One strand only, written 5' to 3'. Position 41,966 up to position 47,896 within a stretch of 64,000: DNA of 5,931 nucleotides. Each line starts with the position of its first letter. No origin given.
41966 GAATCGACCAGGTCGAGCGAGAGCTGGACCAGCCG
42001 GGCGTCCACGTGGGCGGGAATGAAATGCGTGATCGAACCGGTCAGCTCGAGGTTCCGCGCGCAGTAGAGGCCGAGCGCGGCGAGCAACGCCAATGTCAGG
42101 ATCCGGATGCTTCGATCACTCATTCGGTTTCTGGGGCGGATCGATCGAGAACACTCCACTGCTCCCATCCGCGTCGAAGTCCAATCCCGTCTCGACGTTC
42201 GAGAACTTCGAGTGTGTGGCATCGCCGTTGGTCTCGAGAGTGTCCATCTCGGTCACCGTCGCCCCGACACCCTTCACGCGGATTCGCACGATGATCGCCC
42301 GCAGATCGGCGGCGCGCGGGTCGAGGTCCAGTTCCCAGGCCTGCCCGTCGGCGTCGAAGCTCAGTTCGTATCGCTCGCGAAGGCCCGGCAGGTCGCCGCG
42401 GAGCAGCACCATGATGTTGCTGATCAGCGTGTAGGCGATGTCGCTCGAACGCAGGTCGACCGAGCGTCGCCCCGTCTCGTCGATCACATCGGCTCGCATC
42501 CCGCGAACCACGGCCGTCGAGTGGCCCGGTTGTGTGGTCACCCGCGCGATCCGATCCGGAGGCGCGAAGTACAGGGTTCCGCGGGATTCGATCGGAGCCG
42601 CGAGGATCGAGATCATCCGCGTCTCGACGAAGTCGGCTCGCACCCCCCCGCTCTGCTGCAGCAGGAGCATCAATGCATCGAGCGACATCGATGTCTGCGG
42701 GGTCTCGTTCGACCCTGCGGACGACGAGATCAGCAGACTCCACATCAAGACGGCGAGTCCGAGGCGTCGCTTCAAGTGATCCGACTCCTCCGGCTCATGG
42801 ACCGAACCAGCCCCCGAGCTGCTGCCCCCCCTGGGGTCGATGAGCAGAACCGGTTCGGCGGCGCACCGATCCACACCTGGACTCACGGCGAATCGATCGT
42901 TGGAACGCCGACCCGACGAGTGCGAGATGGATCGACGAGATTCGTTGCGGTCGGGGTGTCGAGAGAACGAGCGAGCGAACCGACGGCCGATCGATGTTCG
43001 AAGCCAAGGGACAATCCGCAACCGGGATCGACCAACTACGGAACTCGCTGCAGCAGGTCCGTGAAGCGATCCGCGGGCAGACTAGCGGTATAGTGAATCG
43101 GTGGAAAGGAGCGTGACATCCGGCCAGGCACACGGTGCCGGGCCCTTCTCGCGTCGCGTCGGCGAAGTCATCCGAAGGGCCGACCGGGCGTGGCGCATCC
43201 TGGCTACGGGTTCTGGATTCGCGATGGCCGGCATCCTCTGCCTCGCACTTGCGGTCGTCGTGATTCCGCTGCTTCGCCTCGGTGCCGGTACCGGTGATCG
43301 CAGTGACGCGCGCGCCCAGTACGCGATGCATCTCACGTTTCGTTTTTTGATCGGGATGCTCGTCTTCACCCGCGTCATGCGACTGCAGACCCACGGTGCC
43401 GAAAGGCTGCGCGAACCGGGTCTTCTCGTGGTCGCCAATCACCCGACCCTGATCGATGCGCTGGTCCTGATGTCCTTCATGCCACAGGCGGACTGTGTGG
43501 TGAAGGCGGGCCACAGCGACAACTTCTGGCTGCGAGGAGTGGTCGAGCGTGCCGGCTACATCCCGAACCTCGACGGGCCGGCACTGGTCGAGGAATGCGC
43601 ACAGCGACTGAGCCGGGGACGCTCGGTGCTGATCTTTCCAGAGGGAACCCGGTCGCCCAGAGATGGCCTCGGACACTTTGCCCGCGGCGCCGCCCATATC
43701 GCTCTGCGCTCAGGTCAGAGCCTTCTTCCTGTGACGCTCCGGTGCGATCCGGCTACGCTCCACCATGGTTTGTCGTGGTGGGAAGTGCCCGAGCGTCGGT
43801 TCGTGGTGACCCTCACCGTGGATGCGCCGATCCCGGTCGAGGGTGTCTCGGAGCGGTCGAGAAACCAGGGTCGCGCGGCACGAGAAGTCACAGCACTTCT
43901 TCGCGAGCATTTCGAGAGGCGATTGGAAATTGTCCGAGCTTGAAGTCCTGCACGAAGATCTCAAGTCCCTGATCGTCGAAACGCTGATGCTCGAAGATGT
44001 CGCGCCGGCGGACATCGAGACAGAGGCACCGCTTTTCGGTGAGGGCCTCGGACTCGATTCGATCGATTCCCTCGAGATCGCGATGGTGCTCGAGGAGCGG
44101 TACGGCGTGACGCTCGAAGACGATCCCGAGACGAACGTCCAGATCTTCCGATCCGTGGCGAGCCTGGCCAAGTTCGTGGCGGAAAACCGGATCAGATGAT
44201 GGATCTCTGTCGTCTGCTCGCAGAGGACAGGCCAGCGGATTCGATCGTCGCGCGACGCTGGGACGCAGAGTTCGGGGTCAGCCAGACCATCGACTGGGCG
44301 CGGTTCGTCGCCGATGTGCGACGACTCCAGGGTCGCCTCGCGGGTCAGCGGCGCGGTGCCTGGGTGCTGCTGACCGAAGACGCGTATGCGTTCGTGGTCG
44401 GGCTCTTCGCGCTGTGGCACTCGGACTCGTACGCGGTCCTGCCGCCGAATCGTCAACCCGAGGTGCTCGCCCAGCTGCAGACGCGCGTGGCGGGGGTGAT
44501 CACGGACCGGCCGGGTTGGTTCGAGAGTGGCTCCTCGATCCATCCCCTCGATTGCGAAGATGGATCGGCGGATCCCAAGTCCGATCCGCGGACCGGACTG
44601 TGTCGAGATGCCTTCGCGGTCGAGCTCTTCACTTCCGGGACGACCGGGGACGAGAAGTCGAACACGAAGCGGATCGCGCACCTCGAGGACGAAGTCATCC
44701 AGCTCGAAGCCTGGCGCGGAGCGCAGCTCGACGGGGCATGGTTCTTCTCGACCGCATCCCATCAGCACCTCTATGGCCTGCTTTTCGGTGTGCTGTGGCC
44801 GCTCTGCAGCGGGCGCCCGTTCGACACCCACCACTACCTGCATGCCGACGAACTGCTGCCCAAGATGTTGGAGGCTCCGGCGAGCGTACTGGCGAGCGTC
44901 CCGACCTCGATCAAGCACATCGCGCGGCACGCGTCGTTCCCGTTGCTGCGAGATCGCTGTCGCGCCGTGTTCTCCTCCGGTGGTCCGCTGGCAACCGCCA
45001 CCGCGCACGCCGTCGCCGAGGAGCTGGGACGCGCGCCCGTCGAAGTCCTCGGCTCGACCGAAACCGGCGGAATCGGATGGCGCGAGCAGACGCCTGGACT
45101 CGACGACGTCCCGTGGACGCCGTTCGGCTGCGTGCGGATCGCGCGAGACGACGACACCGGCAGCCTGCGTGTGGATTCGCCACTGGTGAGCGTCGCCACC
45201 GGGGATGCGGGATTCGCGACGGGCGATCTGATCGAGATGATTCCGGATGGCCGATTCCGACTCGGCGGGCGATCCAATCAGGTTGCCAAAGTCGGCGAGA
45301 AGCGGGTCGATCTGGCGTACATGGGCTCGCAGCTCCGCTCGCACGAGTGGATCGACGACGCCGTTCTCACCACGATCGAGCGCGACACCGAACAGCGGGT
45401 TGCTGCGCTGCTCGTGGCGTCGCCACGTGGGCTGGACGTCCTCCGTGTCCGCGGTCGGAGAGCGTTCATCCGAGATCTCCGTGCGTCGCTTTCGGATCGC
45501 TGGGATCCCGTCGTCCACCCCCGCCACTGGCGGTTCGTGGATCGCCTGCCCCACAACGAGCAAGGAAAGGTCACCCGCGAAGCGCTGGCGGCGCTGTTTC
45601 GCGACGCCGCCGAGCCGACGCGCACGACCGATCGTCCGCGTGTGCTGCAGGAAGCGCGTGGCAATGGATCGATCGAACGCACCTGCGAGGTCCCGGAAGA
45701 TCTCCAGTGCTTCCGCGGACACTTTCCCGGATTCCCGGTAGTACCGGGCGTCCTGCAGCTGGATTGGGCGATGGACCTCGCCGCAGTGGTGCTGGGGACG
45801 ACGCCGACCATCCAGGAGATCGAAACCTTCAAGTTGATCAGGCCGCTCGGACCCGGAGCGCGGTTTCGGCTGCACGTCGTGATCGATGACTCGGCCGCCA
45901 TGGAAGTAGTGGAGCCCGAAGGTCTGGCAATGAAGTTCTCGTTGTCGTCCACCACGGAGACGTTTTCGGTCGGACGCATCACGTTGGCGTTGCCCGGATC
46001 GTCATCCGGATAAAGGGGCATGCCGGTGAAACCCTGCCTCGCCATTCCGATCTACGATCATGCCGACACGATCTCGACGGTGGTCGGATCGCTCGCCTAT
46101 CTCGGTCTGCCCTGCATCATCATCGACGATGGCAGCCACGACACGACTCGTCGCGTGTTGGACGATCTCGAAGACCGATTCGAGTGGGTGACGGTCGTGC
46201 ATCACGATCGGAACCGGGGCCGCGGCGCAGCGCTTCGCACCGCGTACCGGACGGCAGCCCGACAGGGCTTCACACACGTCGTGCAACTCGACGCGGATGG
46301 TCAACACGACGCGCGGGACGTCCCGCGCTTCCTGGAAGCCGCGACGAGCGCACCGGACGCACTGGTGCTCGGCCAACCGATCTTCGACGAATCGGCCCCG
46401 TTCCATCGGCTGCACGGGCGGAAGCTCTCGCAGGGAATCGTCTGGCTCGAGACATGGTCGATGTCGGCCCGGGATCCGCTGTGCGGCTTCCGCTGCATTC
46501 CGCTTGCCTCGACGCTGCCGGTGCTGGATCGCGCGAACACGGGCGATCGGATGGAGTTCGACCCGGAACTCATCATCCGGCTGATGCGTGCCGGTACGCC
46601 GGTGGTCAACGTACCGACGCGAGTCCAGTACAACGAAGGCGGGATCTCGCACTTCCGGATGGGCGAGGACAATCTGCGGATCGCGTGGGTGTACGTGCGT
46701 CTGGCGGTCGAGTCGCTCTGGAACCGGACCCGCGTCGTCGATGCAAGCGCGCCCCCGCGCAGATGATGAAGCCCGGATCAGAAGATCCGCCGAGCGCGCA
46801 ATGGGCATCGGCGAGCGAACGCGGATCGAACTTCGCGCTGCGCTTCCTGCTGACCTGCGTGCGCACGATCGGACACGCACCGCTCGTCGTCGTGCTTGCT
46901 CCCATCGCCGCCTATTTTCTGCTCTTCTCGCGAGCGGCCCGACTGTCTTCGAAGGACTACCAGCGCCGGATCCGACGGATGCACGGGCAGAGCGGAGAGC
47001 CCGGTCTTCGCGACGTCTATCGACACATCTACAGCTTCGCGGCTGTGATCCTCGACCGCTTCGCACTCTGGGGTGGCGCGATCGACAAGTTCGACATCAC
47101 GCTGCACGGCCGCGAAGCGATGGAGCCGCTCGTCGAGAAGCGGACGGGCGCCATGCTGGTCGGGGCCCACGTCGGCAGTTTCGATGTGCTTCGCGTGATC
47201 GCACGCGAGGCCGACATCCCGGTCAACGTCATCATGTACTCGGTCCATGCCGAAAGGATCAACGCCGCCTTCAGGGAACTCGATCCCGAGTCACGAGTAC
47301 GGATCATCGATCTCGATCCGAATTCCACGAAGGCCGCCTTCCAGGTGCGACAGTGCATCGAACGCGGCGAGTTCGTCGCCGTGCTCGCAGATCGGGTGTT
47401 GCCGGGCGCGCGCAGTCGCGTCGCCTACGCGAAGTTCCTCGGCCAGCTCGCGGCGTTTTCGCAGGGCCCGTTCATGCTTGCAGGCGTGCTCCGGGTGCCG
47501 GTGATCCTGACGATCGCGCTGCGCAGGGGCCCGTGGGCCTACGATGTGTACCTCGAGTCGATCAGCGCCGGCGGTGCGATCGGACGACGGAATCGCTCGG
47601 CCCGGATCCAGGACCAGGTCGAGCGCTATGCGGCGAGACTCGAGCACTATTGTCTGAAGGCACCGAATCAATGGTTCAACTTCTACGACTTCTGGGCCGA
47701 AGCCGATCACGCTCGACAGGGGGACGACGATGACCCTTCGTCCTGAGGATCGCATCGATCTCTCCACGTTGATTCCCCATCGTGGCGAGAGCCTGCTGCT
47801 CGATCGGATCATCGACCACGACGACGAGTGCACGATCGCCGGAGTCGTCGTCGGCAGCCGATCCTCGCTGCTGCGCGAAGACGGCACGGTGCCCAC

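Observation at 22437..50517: Aryl-polyene-type pigment cluster that mixes xanthomonadin, flexirubin and foreign radical-SAM features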

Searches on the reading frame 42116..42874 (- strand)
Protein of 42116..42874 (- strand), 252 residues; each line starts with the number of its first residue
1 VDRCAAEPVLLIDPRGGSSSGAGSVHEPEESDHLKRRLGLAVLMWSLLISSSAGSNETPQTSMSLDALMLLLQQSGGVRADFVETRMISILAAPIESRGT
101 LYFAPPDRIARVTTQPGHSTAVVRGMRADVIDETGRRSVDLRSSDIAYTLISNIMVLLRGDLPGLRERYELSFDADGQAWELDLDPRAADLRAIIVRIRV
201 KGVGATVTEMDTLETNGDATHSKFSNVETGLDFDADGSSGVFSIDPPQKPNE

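Call 9: search_protein_families(library=pfam, proteins=[window:42116-42874:-], max_evalue=0.01)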
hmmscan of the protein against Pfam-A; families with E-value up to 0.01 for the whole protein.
window:42116-42874:- (252 aa): 2 families
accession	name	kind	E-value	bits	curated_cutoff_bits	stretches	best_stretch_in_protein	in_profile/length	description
PF19574.5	LolA_3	-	3.2e-13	49.9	23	1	61-220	5-165/192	Outer membrane lipoprotein carrier protein LolA-like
PF03548.22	LolA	-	1.5e-08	35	23.6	1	77-236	5-160/165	Outer membrane lipoprotein carrier protein LolA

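Call 39: search_protein_families(library=ncbifam, proteins=[window:42116-42874:-], max_evalue=0.00001)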
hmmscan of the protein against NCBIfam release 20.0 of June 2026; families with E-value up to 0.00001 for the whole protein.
window:42116-42874:- (252 aa): 2 families
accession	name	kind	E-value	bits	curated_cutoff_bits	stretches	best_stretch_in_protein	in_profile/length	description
NF053544.1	LolA2_flexi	equivalog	1.8e-14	53.6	125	1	73-230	40-198/208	flexirubin biosynthesis/transport protein LolA2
TIGR00547.2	lolA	equivalog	1.6e-08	34.3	112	1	60-236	16-187/202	outer membrane lipoprotein periplasmic chaperone LolA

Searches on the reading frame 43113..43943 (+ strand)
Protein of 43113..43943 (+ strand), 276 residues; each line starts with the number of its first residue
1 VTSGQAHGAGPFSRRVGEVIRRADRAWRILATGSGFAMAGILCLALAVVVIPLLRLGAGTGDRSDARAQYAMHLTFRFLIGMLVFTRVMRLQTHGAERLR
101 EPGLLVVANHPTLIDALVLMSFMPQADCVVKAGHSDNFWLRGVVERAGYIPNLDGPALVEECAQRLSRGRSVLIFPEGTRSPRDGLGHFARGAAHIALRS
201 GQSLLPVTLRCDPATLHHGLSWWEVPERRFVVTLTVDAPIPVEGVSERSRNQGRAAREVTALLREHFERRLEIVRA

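Call 9: search_protein_families(library=pfam, proteins=[window:43113-43943:+], max_evalue=0.01)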
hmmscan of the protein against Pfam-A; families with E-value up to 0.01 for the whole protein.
window:43113-43943:+ (276 aa): 1 family
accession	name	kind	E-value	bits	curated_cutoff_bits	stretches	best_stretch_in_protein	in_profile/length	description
PF01553.26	Acyltransferase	-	2.6e-18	66.5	23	1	91-209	2-131/132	Acyltransferase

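Call 39: search_protein_families(library=ncbifam, proteins=[window:43113-43943:+], max_evalue=0.00001)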
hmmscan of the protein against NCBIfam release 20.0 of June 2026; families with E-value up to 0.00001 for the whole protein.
window:43113-43943:+ (276 aa): 5 families
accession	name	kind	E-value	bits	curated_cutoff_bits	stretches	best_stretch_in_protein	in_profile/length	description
TIGR00530.1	AGP_acyltrn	subfamily_domain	1.6e-14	53.7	102.95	1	93-209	6-129/130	1-acylglycerol-3-phosphate O-acyltransferase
NF006386.0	PRK08633.1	equivalog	2.1e-12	45.6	1221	1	75-210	414-552/1147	acyl-[ACP]--phospholipid O-acyltransferase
NF005291.0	PRK06814.1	equivalog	4.2e-12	44.8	1349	1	80-256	430-610/1140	acyl-[ACP]--phospholipid O-acyltransferase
NF005959.0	PRK08043.1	equivalog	7.4e-11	41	886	1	83-236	8-162/719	bifunctional acyl-ACP--phospholipid O-acyltransferase/long-chain-fatty-acid--ACP ligase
NF052553.1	LyOrLpactfOlsABRUA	equivalog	2.8e-06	26.7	300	0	44-199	15-169/263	lyso-ornithine lipid O-acyltransferase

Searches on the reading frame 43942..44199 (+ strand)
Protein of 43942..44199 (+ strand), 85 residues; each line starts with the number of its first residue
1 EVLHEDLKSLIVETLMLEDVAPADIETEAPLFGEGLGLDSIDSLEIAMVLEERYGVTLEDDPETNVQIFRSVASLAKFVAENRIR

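Call 9: search_protein_families(library=pfam, proteins=[window:43942-44199:+], max_evalue=0.01)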
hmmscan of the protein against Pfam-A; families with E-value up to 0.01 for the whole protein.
window:43942-44199:+ (85 aa): 1 family
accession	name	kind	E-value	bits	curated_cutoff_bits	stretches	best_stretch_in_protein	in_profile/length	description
PF00550.31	PP-binding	-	2.8e-08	34.3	20.8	1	7-77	3-65/67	Phosphopantetheine attachment site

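Call 39: search_protein_families(library=ncbifam, proteins=[window:43942-44199:+], max_evalue=0.00001)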
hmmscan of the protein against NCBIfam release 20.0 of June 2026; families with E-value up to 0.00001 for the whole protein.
window:43942-44199:+ (85 aa): 10 families
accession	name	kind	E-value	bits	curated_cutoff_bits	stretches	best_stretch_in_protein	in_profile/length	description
NF006617.0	PRK09184.1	subfamily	5.2e-29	100.1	70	1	3-84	14-95/96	phosphopantetheine-binding protein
TIGR00517.1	acyl_carrier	equivalog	2.4e-09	37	70.45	1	4-82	5-76/77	acyl carrier protein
NF002148.0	PRK00982.1-2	subfamily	9.8e-09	34.9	71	1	4-69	6-67/79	acyl carrier protein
NF052616.1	ACP_for_OlsHI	equivalog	3.6e-08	33.7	130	1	4-82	5-80/83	ornithine lipid biosynthesis acyl carrier protein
NF058660.1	cispen_ACP_AmcB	equivalog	4.1e-08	33.3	80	1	5-82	4-78/80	cispentacin biosynthesis acyl carrier protein AmcB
NF002151.0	PRK00982.1-5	equivalog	1e-07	32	92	1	5-79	6-73/78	acyl carrier protein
NF002149.0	PRK00982.1-3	equivalog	4.3e-07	29.8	106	1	4-65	5-62/78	acyl carrier protein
NF005480.0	PRK07081.1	equivalog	3.1e-06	27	72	1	6-81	4-75/83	acyl carrier protein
NF002150.0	PRK00982.1-4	subfamily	9.2e-06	25.8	66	0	4-81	7-77/80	acyl carrier protein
NF005798.0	PRK07639.1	equivalog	9.5e-06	26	100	0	5-82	8-81/91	petrobactin biosynthesis protein AsbD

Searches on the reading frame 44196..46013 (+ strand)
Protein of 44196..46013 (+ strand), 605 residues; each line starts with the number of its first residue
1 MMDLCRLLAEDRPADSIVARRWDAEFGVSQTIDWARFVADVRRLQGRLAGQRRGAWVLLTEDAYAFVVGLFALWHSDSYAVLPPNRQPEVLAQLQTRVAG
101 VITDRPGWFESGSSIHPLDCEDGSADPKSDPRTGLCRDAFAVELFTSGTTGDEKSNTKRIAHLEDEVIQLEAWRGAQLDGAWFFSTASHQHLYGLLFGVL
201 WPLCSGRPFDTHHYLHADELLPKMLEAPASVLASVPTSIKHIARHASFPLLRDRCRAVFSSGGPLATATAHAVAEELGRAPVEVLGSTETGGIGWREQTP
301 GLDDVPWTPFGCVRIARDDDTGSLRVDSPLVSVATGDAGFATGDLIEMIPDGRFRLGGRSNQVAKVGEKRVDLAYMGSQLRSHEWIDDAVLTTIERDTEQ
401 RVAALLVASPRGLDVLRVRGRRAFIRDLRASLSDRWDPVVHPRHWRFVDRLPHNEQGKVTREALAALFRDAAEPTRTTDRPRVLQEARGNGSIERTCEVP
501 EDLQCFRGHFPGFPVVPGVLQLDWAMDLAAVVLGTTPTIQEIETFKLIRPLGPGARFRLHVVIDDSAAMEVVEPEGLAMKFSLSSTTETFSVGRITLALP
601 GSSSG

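Call 7: search_protein_families(library=pfam, proteins=[window:44196-46013:+], max_evalue=0.01)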
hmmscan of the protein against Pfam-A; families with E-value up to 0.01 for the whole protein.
window:44196-46013:+ (605 aa): 4 families
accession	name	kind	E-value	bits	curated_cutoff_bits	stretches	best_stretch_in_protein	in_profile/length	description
PF00501.34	AMP-binding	-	6.6e-14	51.9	29.9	1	90-296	115-330/384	AMP-binding enzyme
PF22818.2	ApeI-like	-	3.1e-09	37.6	28.5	1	501-564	24-87/119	ApeI dehydratase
PF07977.19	FabA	-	1.7e-06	28.2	23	1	487-543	21-77/138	FabA-like domain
PF13193.12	AMP-binding_C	-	0.0029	18.9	24.5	1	380-458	6-76/76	AMP-binding enzyme C-terminal domain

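Call 39: search_protein_families(library=ncbifam, proteins=[window:44196-46013:+], max_evalue=0.00001)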
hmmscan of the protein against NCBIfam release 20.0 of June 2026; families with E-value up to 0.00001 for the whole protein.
window:44196-46013:+ (605 aa): 24 families
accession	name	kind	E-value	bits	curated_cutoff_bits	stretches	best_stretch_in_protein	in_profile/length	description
TIGR02372.1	4_coum_CoA_lig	equivalog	2.1e-21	76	334.7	1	145-459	102-385/386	4-coumarate--CoA ligase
NF005858.0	PRK07787.1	subfamily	7.9e-19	67.4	575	2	136-290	127-279/471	acyl-CoA synthetase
NF004837.0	PRK06187.1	subfamily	1.2e-14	53.5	476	2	126-293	158-326/531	long-chain-fatty-acid--CoA ligase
TIGR01733.1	AA-adenyl-dom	subfamily_domain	7.9e-12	44.7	317.4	0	64-290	36-273/409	amino acid adenylation domain-containing protein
NF005661.0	PRK07445.1-3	equivalog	3.8e-11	42.2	795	1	337-465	330-454/468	O-succinylbenzoic acid--CoA ligase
NF004114.0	PRK05605.1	equivalog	1.5e-10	40.1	766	0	136-293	219-378/575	long-chain-fatty-acid--CoA ligase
NF004282.0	PRK05691.1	subfamily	5.3e-10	36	4090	1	329-467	4093-4225/4334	non-ribosomal peptide synthase/polyketide synthase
NF004511.1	PRK05852.1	equivalog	6.4e-09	35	650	0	337-468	381-504/505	FadD7 family fatty acid--CoA ligase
NF003313.0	PRK04319.1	equivalog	1.3e-08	33.6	729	0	340-466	438-559/574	acetate--CoA ligase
NF005702.0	PRK07514.1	subfamily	1.4e-08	33.5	558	0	137-291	156-308/506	malonyl-CoA synthase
TIGR02262.1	benz_CoA_lig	subfamily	5.8e-08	31.9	375.25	0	342-463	388-504/508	benzoate-CoA ligase family protein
NF001208.0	PRK00174.1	subfamily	1.6e-07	30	657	1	339-485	496-639/649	acetate--CoA ligase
NF009922.0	PRK13383.1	equivalog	2.6e-07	29.6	987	1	143-467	183-521/528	acyl-CoA synthetase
NF006181.0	PRK08314.1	subfamily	3.5e-07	28.8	705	0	135-207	201-272/563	long-chain-fatty-acid--CoA ligase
NF005877.1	PRK07824.1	equivalog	3.8e-07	29.5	345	1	338-468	241-362/362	o-succinylbenzoate--CoA ligase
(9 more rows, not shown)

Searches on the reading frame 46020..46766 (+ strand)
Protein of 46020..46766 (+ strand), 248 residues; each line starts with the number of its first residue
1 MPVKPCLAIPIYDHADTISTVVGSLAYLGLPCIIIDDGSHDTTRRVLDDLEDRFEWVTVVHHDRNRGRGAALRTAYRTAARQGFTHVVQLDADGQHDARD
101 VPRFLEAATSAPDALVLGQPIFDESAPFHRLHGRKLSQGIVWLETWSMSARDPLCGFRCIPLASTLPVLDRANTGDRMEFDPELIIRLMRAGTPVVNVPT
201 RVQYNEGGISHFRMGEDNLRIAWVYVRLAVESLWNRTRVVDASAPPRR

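Call 7: search_protein_families(library=pfam, proteins=[window:46020-46766:+], max_evalue=0.01)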
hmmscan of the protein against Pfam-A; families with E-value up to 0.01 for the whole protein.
window:46020-46766:+ (248 aa): 2 families
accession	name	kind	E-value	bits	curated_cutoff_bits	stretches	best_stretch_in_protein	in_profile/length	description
PF00535.33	Glycos_transf_2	-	8.3e-18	65.3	23.3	1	7-135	2-130/168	Glycosyl transferase family 2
PF13704.12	Glyco_tranf_2_4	-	0.003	18.5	27.5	1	33-93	23-81/98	Glycosyl transferase family 2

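Call 39: search_protein_families(library=ncbifam, proteins=[window:46020-46766:+], max_evalue=0.00001)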
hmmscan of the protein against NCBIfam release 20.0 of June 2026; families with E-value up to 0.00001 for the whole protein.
window:46020-46766:+ (248 aa): 4 families
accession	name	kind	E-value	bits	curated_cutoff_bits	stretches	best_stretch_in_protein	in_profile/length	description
NF058614.1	PPMAGASynPpgS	equivalog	7.2e-13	48.5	370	1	7-120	4-113/226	polyprenyl-phospho-N-acetylgalactosaminyl synthase PpgS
TIGR03937.1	PgaC_IcaA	equivalog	1.2e-11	44.3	422.3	1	8-106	50-148/407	poly-beta-1,6-N-acetyl-D-glucosamine synthase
TIGR04182.1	glyco_TIGR04182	equivalog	4e-11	42.8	325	1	6-228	3-217/293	S-layer glycoprotein N-glycosyltransferase AglJ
NF041875.1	EPS_EpsD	equivalog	1.3e-06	28.1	370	1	9-134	5-134/325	exopolysaccharide biosynthesis glycosyltransferase EpsD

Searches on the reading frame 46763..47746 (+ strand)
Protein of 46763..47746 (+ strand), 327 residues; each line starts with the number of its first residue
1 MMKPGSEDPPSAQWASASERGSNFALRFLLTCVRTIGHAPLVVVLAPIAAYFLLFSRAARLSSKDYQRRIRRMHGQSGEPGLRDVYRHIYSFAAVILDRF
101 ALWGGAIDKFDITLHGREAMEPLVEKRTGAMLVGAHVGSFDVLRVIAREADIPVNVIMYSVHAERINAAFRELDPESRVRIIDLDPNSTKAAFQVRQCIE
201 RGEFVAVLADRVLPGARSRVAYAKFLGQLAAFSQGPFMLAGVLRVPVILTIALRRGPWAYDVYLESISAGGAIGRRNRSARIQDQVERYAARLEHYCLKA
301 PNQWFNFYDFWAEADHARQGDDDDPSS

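Call 7: search_protein_families(library=pfam, proteins=[window:46763-47746:+], max_evalue=0.01)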
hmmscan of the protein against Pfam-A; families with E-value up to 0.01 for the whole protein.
window:46763-47746:+ (327 aa): 1 family
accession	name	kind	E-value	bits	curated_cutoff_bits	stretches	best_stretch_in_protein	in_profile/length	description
PF03279.18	Lip_A_acyltrans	-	0.00096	18.9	22.3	1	112-308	105-290/295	Bacterial lipid A biosynthesis acyltransferase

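Call 39: search_protein_families(library=ncbifam, proteins=[window:46763-47746:+], max_evalue=0.00001)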
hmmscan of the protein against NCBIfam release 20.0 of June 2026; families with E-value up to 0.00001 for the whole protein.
window:46763-47746:+ (327 aa): 3 families
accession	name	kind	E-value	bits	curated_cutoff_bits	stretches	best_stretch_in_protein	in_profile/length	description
NF006487.0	PRK08905.1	equivalog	4.2e-10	39.2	281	1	61-308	31-270/290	lysophospholipid acyltransferase family protein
NF005919.0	PRK07920.1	equivalog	6.2e-08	32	209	1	108-315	99-297/311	phosphatidylinositol mannoside acyltransferase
NF005120.0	PRK06553.1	equivalog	9.5e-07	28.4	273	1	111-311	115-306/308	lipid A biosynthesis lauroyl acyltransferase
